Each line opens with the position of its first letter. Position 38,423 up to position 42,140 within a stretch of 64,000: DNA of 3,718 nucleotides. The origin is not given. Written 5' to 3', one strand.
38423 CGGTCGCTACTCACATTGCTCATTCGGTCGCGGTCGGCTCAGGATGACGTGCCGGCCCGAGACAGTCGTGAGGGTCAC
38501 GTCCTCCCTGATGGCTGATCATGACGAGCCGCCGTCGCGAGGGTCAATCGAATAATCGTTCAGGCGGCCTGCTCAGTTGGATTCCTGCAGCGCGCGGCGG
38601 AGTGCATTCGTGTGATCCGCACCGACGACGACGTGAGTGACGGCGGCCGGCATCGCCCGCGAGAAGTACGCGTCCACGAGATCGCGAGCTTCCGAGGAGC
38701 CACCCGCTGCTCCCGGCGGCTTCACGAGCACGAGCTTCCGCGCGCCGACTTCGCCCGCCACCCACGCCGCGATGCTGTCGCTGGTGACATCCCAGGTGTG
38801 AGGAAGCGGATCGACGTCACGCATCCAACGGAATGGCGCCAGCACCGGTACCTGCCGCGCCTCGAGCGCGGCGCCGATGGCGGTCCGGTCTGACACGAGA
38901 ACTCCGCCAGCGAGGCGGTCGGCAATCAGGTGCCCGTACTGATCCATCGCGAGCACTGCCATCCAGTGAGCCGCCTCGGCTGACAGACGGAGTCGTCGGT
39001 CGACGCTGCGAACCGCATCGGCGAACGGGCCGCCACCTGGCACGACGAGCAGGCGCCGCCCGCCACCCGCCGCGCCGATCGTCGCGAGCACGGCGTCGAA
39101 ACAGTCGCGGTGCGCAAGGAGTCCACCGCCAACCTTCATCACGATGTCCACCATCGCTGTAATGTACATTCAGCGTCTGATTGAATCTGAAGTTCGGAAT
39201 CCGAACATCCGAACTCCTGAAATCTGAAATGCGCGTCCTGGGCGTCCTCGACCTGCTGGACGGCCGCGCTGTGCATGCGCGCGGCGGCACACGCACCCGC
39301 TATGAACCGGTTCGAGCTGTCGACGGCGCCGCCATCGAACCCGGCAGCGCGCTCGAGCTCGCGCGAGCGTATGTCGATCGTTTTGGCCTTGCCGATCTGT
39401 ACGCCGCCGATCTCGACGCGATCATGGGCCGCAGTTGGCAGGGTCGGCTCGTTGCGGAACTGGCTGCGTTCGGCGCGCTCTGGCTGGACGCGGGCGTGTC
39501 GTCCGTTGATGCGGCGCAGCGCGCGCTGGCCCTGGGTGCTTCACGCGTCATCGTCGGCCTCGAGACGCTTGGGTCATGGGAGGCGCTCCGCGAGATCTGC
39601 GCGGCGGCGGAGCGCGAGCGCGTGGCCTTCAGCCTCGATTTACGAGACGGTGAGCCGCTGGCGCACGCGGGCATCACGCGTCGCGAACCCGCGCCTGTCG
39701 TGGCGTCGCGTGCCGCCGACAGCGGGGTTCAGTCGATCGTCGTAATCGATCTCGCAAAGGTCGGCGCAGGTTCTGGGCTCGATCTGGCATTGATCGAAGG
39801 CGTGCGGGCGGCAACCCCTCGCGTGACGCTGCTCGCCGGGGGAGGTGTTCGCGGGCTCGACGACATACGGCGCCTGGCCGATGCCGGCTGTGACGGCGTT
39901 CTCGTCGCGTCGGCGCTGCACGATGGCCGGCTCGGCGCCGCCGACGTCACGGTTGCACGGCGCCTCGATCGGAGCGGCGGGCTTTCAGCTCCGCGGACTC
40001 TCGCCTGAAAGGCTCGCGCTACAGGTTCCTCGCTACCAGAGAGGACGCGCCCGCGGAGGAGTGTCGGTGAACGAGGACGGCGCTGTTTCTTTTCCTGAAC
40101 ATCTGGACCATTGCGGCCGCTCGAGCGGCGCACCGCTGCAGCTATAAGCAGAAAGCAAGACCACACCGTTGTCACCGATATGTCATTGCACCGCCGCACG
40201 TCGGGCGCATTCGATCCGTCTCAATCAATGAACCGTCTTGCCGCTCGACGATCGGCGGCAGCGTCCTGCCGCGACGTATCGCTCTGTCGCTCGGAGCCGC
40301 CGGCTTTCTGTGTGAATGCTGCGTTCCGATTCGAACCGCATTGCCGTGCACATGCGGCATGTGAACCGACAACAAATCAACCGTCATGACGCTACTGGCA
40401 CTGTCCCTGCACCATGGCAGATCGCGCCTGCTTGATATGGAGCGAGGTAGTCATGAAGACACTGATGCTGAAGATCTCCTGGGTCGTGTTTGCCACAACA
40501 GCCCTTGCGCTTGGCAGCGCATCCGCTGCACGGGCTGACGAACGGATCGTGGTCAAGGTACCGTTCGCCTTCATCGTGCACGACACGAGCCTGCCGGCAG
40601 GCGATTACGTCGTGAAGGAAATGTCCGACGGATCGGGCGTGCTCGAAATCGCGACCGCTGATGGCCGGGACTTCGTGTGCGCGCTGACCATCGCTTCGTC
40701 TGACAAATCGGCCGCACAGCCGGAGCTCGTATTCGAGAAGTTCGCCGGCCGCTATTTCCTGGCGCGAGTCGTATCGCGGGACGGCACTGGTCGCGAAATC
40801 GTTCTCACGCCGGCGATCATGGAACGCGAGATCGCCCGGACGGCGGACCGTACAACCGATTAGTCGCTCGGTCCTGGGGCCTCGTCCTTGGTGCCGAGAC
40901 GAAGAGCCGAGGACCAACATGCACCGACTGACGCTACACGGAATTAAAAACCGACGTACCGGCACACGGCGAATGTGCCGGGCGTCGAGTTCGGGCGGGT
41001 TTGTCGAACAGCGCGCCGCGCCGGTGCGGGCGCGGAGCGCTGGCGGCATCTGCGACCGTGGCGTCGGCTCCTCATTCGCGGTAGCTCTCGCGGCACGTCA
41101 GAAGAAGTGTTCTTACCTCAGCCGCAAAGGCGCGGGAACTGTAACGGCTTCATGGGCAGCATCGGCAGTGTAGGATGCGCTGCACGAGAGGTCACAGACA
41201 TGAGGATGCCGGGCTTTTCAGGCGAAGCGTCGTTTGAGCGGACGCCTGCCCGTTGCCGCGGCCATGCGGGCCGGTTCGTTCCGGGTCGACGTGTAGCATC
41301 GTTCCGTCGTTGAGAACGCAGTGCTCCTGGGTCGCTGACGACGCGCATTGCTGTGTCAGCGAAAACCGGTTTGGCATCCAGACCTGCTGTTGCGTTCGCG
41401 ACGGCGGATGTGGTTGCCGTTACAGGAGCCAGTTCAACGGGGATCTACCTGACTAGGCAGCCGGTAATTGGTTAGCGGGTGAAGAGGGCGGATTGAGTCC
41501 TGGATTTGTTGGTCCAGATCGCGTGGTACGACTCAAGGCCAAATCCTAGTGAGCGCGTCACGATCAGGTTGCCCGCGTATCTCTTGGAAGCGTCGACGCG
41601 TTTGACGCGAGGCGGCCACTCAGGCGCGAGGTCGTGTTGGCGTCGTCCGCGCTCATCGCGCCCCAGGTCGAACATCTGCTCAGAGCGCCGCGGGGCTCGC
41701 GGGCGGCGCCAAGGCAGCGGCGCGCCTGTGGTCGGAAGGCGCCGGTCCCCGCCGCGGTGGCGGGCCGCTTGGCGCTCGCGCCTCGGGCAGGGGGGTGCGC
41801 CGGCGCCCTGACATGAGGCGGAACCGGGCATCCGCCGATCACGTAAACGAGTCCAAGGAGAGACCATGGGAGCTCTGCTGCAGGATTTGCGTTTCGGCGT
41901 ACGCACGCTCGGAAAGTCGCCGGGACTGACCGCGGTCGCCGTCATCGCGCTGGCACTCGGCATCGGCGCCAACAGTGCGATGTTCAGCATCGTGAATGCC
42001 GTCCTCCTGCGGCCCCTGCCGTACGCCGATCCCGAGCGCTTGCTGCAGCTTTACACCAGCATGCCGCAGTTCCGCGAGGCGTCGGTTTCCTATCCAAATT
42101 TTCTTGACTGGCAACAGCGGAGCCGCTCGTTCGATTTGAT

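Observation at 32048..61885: H4MPT/methanofuran-linked formaldehyde-oxidation island in a genome with Acidobacteria hallmarks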

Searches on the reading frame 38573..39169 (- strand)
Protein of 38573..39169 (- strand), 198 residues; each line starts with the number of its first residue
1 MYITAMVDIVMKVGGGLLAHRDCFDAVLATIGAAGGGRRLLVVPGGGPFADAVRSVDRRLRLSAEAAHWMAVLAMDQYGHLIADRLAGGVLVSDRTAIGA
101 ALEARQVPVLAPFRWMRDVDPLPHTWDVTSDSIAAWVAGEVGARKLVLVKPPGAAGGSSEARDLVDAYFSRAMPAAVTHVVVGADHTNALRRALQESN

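Call 7: search_protein_families(library=pfam, proteins=[window:38576-39169:-], max_evalue=0.01)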
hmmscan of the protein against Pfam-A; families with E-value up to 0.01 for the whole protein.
window:38576-39169:- (198 aa): 1 family
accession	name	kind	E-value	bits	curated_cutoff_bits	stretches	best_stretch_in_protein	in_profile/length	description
PF00696.33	AA_kinase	-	2.6e-16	60.5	24.9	1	9-150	3-173/234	Amino acid kinase family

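Call 26: search_protein_families(library=ncbifam, proteins=[window:38576-39169:-], max_evalue=0.00001)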
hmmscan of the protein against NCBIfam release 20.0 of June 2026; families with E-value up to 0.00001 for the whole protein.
window:38576-39169:- (198 aa): 1 family
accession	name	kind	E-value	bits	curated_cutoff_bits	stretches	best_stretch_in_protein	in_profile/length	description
NF040622.1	MfnE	equivalog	3.4e-19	69.4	300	1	10-149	3-140/211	[5-(aminomethyl)furan-3-yl]methyl phosphate kinase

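Call 78: find_encoding_contigs(protein=window:38573-39169:-, flank=6000, max_places=6)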
Protein window:38573-39169:- (198 aa): 1 contig read that carries it; 1 place shown.
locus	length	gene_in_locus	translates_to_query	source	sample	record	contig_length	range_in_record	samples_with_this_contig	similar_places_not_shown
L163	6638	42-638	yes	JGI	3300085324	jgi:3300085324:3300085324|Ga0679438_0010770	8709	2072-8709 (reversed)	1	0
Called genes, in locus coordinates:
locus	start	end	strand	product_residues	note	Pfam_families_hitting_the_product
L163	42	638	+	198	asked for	PF00696:AA_kinase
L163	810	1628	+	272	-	PF21959:DUF6923 (faint), PF24684:Vgb_lyase (faint)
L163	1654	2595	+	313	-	-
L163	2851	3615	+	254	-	PF00106:adh_short, PF13561:adh_short_C2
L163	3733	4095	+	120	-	PF01329:Pterin_4a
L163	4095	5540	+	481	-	PF20123:DUF6513, PF14251:PterinBD-DUF4346 (weak)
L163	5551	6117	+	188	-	PF04289:DUF447_N, PF20766:DUF447_C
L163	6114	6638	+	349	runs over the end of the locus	PF00288:GHMP_kinases_N, PF08544:GHMP_kinases_C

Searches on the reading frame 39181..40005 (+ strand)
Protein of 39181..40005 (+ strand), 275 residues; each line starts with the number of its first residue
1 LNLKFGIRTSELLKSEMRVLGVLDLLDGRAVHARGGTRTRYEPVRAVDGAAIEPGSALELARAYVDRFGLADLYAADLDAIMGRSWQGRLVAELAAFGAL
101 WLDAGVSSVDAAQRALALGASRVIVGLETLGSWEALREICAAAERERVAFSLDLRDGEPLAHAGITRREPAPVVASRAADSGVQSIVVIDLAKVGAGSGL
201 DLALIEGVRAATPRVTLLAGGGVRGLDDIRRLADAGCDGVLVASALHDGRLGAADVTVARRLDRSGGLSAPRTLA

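Call 7: search_protein_families(library=pfam, proteins=[window:39181-40005:+], max_evalue=0.01)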
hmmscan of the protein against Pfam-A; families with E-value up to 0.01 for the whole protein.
window:39181-40005:+ (275 aa): 3 families
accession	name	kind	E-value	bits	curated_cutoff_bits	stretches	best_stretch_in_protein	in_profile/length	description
PF00977.27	His_biosynth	-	6.8e-36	124.3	23.6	1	18-251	1-227/228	Histidine biosynthesis protein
PF05690.20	ThiG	-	0.004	17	23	0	171-248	133-209/247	Thiazole biosynthesis protein ThiG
PF00478.31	IMPDH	-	0.0096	15.4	25.6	0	165-242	99-172/345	IMP dehydrogenase / GMP reductase domain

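Call 26: search_protein_families(library=ncbifam, proteins=[window:39181-40005:+], max_evalue=0.00001)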
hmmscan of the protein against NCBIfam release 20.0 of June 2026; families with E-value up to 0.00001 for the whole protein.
window:39181-40005:+ (275 aa): 11 families
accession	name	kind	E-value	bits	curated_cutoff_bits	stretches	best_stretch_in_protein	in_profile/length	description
TIGR00734.1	hisAF_rel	hypoth_equivalog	9.8e-34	117.1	179.85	1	17-250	1-220/221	HisA/HisF family protein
TIGR00007.1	TIGR00007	equivalog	1.1e-22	80.8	228.95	1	24-252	6-227/231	1-(5-phosphoribosyl)-5-[(5-phosphoribosylamino)methylideneamino]imidazole-4-carboxamide isomerase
NF010112.0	PRK13585.1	equivalog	9.9e-19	67.9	243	1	16-254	2-232/241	1-(5-phosphoribosyl)-5-[(5-phosphoribosylamino)methylideneamino]imidazole-4-carboxamide isomerase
TIGR01919.1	hisA-trpF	equivalog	1.6e-14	54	306.45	1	19-251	5-233/243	bifunctional 1-(5-phosphoribosyl)-5-((5-phosphoribosylamino)methylideneamino)imidazole-4-carboxamide isomerase/phosphoribosylanthranilate is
NF010113.0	PRK13586.1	equivalog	1.6e-09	37.8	238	1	44-251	19-226/232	1-(5-phosphoribosyl)-5-((5-phosphoribosylamino)methylideneamino)imidazole-4-carboxamide isomerase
NF038364.1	AglZ_HisF2_fam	equivalog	4.8e-09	36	310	1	90-240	64-222/248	AglZ/HisF2 family acetamidino modification protein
NF003156.0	PRK04128.1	equivalog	5.4e-09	36.3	285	1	17-256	2-224/231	1-(5-phosphoribosyl)-5-((5-phosphoribosylamino)methylideneamino)imidazole-4-carboxamide isomerase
TIGR03572.1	WbuZ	equivalog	1.5e-08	34.3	299.7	1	87-247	62-231/232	glycosyl amidation-associated protein WbuZ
NF041303.1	Indglycph_syn_Halo_TrpC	equivalog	5.3e-07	29.2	380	1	189-251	181-241/250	indole-3-glycerol phosphate synthase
TIGR00735.1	hisF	equivalog_domain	6.2e-06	25.7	294.55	0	97-256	74-242/254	imidazole glycerol phosphate synthase subunit HisF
NF003302.0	PRK04302.1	subfamily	9.5e-06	25.5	132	0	205-246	164-205/223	triose-phosphate isomerase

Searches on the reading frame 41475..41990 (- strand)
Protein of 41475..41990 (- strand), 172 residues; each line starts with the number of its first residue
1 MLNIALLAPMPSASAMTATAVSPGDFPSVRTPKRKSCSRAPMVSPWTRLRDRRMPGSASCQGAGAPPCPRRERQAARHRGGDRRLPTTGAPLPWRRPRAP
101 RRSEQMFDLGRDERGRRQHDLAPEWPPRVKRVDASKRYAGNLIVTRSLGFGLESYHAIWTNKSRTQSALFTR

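Call 6: search_protein_families(library=pfam, proteins=[window:41475-41990:-], max_evalue=0.01)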
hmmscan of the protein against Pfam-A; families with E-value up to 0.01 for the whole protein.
window:41475-41990:- (172 aa): 0 families
